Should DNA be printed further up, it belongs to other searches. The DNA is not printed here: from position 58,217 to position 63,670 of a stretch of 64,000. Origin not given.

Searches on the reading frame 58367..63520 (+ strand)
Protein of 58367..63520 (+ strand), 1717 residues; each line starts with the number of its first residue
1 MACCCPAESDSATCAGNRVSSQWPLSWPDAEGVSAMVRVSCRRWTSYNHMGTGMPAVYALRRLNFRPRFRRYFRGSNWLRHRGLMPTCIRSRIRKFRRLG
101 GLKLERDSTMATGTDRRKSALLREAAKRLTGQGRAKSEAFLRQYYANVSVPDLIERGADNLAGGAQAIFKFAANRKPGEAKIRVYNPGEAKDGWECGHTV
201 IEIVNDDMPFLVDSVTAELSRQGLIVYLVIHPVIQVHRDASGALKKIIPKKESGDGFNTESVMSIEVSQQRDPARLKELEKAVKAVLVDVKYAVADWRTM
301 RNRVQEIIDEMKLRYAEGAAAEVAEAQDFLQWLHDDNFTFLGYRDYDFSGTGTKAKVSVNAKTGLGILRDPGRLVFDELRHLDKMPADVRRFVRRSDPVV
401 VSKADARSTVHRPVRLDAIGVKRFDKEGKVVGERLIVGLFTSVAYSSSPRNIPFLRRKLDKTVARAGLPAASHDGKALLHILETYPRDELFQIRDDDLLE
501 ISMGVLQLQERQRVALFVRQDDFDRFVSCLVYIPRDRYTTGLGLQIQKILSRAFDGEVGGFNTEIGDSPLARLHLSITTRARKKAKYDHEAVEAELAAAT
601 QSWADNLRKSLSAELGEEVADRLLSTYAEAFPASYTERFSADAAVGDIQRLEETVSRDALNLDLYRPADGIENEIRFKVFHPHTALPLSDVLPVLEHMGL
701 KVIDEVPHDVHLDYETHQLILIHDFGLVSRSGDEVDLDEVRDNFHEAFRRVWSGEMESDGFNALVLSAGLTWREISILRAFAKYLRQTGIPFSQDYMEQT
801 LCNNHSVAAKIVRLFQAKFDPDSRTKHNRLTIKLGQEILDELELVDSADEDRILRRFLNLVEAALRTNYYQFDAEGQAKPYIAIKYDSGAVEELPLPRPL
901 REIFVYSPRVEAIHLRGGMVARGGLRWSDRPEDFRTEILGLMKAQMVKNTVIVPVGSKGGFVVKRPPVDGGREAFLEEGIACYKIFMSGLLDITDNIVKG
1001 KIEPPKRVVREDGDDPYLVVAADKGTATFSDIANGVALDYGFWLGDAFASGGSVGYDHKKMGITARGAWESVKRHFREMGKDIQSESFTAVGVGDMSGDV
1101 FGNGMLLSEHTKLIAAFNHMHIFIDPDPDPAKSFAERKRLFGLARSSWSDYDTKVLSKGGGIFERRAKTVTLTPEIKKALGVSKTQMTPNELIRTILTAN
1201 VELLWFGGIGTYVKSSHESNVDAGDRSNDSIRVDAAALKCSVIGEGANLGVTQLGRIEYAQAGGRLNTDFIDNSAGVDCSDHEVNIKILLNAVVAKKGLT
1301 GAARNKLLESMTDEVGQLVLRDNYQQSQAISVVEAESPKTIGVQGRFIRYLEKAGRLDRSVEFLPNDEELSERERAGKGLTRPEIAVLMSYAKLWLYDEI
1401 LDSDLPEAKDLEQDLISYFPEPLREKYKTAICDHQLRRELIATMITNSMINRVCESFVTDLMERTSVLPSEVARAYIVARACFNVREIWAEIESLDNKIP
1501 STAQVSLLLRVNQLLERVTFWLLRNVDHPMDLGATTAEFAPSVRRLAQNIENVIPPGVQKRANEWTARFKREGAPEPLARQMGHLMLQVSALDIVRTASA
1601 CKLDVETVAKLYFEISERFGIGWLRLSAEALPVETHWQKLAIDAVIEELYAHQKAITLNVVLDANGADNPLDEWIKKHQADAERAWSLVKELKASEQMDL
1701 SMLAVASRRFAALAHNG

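Call 71: search_protein_families(library=pfam, proteins=[window:58367-63520:+], max_evalue=0.00001)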
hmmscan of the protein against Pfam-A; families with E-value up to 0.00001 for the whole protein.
window:58367-63520:+ (1717 aa): 8 families
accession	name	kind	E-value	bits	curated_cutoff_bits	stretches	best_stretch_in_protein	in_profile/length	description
PF05088.18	Bac_GDH_CD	-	5.8e-265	879.9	22.8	1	838-1332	2-496/497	Bacterial NAD-glutamate dehydrogenase, catalytic domain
PF21074.2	GDH_C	-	3.8e-110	368.7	26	1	1377-1710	1-337/339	Glutamate dehydrogenase, C-terminal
PF21075.3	GDH_ACT1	-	6.6e-52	175.6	23.7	1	140-282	1-143/144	Glutamate dehydrogenase, ACT1 domain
PF21078.2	GDH_HM3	-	1.1e-31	109.1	24.6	1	756-821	1-66/66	Glutamate dehydrogenase, helical motif 3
PF21076.3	GDH_ACT2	-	2.2e-29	102.3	22.8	1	516-603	2-89/90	Glutamate dehydrogenase, ACT2 domain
PF21073.2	GDH_HM1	-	2e-26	92.1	21.2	1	452-511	1-60/60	Glutamate dehydrogenase, helical motif 1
PF21077.3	GDH_ACT3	-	4.2e-23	81.3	22.2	1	660-740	2-80/80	Glutamate dehydrogenase, ACT3 domain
PF21079.2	GDH_HM2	-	9.3e-15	54.8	21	1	611-653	2-44/45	Glutamate dehydrogenase, helical motif 2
